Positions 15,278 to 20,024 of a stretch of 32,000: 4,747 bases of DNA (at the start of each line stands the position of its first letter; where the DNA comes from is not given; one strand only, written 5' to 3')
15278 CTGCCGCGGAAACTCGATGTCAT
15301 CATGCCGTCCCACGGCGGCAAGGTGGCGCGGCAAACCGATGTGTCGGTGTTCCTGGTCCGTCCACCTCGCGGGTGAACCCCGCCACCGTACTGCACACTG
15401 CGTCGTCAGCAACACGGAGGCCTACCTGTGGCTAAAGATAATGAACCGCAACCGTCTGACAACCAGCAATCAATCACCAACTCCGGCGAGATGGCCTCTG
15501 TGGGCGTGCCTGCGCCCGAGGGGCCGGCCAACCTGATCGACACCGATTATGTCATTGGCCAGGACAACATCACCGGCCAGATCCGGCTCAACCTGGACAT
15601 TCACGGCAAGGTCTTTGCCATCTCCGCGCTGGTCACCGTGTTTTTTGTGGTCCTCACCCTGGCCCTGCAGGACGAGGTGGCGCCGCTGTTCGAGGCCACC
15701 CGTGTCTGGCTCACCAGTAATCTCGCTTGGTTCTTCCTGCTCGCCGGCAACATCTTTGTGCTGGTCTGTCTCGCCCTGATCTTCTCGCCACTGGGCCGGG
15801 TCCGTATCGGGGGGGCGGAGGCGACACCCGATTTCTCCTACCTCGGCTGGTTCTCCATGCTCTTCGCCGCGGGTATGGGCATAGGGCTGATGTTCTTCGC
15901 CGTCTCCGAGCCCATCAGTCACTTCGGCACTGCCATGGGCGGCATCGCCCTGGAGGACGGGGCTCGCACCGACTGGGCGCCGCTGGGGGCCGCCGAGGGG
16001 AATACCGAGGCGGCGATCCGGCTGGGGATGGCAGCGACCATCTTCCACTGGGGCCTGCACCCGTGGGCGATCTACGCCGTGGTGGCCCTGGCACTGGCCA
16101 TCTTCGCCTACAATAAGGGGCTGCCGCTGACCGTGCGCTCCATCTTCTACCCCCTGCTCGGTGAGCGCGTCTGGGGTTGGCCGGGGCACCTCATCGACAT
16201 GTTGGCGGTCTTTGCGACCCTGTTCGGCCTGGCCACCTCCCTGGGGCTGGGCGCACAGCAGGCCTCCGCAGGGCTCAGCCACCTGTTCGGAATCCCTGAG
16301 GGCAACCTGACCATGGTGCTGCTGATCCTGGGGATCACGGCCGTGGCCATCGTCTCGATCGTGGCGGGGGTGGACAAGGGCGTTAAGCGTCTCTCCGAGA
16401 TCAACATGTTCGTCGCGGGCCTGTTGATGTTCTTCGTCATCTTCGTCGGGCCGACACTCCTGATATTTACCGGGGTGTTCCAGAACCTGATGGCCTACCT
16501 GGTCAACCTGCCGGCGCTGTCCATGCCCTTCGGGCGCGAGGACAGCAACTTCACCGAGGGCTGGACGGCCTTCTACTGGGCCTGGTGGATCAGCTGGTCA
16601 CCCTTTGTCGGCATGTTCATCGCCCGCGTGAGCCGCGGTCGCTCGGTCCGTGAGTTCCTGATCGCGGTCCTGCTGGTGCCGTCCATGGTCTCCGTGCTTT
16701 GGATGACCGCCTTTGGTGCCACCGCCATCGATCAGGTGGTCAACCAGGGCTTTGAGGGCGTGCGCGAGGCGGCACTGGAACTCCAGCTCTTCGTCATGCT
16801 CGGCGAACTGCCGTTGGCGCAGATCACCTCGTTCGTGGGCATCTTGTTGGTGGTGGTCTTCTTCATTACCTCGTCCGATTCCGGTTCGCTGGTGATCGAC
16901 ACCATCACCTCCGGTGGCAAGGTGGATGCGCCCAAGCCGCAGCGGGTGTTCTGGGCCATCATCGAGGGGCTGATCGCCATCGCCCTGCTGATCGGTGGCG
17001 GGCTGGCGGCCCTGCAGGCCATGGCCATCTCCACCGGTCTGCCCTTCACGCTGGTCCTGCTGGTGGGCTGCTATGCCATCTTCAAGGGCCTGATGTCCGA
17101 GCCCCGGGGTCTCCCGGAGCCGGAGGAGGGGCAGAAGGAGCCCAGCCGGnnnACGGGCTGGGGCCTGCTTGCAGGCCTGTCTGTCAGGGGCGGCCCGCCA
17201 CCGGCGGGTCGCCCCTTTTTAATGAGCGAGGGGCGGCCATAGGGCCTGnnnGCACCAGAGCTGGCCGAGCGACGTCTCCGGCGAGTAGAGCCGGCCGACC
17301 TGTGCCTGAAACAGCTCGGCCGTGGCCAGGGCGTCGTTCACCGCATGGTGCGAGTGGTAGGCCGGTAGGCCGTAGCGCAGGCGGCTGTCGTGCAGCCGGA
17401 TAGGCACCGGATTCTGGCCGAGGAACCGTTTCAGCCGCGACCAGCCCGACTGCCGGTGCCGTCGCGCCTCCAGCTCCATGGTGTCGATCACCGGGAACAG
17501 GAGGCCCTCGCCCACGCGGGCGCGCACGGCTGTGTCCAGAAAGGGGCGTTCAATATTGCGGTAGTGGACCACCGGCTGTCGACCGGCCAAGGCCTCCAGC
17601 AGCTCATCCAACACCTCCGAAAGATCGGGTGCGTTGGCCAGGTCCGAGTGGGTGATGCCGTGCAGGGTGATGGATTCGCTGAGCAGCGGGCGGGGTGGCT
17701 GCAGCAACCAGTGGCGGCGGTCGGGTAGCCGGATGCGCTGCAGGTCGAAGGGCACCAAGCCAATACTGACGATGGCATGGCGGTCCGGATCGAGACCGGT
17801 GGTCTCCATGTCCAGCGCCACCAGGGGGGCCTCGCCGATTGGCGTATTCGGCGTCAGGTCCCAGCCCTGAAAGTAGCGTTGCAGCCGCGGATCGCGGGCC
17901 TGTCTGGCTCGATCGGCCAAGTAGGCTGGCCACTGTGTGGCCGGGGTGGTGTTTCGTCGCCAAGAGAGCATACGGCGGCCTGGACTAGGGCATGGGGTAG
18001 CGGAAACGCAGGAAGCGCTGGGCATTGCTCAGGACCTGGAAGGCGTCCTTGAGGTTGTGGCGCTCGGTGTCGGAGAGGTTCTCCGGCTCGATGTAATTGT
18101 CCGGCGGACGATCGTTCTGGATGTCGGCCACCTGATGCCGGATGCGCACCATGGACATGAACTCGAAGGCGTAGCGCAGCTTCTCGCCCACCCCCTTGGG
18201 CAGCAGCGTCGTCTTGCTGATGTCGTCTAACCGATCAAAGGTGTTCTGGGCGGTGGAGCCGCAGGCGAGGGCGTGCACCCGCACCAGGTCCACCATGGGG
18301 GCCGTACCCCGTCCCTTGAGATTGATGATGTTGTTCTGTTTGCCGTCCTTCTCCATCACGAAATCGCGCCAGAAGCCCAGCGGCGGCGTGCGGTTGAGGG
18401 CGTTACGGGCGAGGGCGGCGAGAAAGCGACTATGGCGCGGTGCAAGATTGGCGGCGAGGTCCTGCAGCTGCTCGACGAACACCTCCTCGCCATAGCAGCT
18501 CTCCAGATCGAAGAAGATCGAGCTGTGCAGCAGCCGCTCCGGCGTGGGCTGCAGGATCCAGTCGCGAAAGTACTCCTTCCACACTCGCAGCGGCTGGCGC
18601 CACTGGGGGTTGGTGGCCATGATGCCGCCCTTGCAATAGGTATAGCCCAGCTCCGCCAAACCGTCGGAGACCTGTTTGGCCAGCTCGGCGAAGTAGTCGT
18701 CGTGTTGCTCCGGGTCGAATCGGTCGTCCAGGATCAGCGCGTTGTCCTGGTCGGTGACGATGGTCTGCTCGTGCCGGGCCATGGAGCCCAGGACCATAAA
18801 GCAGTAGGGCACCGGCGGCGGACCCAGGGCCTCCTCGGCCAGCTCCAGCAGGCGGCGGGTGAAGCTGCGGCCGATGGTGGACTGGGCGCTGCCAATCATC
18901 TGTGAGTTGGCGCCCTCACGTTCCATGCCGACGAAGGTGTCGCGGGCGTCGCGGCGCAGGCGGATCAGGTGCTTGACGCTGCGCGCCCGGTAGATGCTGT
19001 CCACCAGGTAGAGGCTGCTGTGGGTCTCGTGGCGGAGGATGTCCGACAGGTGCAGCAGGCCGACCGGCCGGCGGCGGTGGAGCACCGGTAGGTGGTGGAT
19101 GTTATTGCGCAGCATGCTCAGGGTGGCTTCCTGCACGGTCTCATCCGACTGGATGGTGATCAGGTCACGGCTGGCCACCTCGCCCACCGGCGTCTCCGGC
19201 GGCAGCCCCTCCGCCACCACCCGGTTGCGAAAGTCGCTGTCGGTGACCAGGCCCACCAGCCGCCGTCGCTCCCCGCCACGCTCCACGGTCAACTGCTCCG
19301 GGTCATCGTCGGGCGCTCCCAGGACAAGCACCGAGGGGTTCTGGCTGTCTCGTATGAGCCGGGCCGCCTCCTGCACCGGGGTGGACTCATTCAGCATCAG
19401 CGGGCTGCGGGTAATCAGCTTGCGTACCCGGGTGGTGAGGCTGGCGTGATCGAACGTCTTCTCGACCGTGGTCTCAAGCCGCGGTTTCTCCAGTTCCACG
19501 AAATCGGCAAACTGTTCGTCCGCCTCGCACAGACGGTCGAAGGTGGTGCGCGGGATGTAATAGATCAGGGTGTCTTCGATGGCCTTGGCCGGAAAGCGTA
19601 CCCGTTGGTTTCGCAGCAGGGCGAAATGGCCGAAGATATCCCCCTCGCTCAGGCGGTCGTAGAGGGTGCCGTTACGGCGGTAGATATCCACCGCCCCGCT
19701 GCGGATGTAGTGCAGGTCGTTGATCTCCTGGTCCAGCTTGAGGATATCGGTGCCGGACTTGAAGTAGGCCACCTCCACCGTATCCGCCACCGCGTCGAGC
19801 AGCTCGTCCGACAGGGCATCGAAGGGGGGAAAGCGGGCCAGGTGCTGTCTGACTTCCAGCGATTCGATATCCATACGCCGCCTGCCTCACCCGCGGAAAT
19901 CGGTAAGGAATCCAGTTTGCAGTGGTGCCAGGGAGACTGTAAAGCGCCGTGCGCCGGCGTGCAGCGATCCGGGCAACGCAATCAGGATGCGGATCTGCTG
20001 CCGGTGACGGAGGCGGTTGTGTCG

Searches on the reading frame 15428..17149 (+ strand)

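Call 60: search_protein_families(library=pfam, proteins=[window:15428-17149:+], max_evalue=0.00001)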
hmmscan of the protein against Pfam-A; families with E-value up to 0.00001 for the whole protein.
window:15428-17149:+ (574 aa): 1 family
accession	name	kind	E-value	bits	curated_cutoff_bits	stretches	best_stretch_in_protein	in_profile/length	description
PF02028.23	BCCT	-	1.1e-176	588.6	27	1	62-557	1-484/485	BCCT, betaine/carnitine/choline family transporter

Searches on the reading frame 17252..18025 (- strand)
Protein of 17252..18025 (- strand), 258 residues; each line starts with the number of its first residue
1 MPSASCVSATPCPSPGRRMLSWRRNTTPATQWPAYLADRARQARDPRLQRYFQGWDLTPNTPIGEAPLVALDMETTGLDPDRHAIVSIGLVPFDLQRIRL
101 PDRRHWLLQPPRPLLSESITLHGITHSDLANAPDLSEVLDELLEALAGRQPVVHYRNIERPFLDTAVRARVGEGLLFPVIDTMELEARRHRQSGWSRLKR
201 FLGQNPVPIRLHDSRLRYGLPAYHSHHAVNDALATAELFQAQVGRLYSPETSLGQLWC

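Call 77: search_protein_families(library=ncbifam, proteins=[window:17252-18025:-], max_evalue=0.001)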
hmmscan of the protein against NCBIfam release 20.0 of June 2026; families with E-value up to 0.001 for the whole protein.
window:17252-18025:- (258 aa): 23 families
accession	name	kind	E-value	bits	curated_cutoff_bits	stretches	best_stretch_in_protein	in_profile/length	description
NF006602.0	PRK09146.1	subfamily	2e-102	341.6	266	1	23-258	4-239/239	3'-5' exonuclease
NF006601.0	PRK09145.1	equivalog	1e-24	87.1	189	1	66-239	29-194/207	3'-5' exonuclease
NF005836.0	PRK07740.1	equivalog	1.1e-18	67.6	261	1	57-246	50-226/244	hypothetical protein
TIGR00573.1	dnaq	subfamily_domain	5.8e-16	58.6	71.5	1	69-245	10-176/217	exonuclease, DNA polymerase III, epsilon subunit family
TIGR01405.1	polC_Gram_pos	equivalog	2.1e-15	55.5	1043.45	1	63-246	186-354/1211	DNA polymerase III subunit alpha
NF001688.0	PRK00448.1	equivalog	5.1e-14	50.8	873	1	64-244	421-586/1445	PolC-type DNA polymerase III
TIGR01406.1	dnaQ_proteo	equivalog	9e-14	51.6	222.7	1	69-185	3-123/231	DNA polymerase III subunit epsilon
NF005907.0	PRK07883.1-5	equivalog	5.6e-13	48.1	454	1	60-247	22-196/584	DEDD exonuclease domain-containing protein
NF005905.0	PRK07883.1-3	equivalog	9.4e-13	47.6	508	1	60-246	18-191/581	DEDD exonuclease domain-containing protein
NF004316.1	PRK05711.1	equivalog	1.2e-12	47.9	196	1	69-168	4-103/234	DNA polymerase III subunit epsilon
NF005906.0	PRK07883.1-4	equivalog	2.5e-11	42.7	495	1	63-243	3-168/563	DEDD exonuclease domain-containing protein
NF005927.0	PRK07942.1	subfamily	5.2e-11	42.7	186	1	65-147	6-87/232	DNA polymerase III subunit epsilon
NF004719.0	PRK06063.1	equivalog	7.7e-11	41.5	389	1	68-243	18-177/331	DEDDh family exonuclease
NF004964.0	PRK06310.1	equivalog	1.3e-10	41.1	236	1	66-192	7-133/250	DNA polymerase III subunit epsilon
TIGR01407.1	dinG_rel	hypoth_equivalog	2.9e-10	39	547.7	1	69-239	3-158/889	putative DnaQ family exonuclease/DinG family helicase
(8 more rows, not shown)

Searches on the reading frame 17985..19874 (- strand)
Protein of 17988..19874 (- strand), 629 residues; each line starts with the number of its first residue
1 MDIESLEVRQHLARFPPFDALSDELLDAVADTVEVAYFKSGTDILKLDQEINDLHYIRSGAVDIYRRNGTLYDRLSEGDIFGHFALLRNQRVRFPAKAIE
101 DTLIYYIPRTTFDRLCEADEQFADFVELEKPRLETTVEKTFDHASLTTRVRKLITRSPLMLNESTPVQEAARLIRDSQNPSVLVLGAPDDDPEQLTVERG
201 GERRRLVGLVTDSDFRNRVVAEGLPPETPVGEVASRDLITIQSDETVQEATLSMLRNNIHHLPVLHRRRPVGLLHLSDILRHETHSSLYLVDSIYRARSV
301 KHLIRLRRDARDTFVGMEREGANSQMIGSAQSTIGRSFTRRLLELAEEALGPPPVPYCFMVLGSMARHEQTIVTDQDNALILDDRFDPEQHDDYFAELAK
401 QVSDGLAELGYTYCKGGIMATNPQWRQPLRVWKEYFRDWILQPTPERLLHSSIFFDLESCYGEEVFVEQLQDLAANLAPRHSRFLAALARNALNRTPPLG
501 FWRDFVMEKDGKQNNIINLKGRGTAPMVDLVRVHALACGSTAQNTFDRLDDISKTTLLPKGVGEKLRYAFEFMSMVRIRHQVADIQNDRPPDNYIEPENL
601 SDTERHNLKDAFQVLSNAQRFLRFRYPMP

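Call 51: search_protein_families(library=pfam, proteins=[P0208, P0210], max_evalue=0.1)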
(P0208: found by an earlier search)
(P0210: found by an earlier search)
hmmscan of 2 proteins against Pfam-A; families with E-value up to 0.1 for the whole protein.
P0208 (171 aa): 0 families

P0210 (320 aa): 4 families
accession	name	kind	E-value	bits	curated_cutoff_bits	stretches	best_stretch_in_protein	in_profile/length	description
PF22178.3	Gp5_trimer_C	-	5.5e-23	81.7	30.9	1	104-208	1-106/112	Bacteriophage T4 gp5 C-terminal trimerisation domain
PF04717.18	Phage_base_V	-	2.6e-16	60.2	23.8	1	20-87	12-75/75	Type VI secretion system/phage-baseplate injector OB domain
PF10106.14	DUF2345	-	1.2e-06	28.9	30.7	1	130-249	22-137/151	Uncharacterized protein conserved in bacteria (DUF2345)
PF20093.5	DUF6484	-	0.0064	17.6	27.6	1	64-86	39-61/61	Domain of unknown function (DUF6484)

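Call 60: search_protein_families(library=pfam, proteins=[window:17988-19874:-], max_evalue=0.00001)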
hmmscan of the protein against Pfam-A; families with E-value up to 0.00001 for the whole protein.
window:17988-19874:- (629 aa): 4 families
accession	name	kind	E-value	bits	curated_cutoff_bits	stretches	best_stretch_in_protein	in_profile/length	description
PF10335.14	DUF294_C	-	1e-48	165.3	22.5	1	483-626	2-145/145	Putative nucleotidyltransferase substrate binding domain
PF03445.19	DUF294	-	1e-48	165.2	21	1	310-446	3-138/138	Putative nucleotidyltransferase DUF294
PF00571.33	CBS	-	7.5e-18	65.1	24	1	230-282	1-54/57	CBS domain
PF00027.35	cNMP_binding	-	6.1e-14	52.2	27.5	1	37-118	3-88/89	Cyclic nucleotide-binding domain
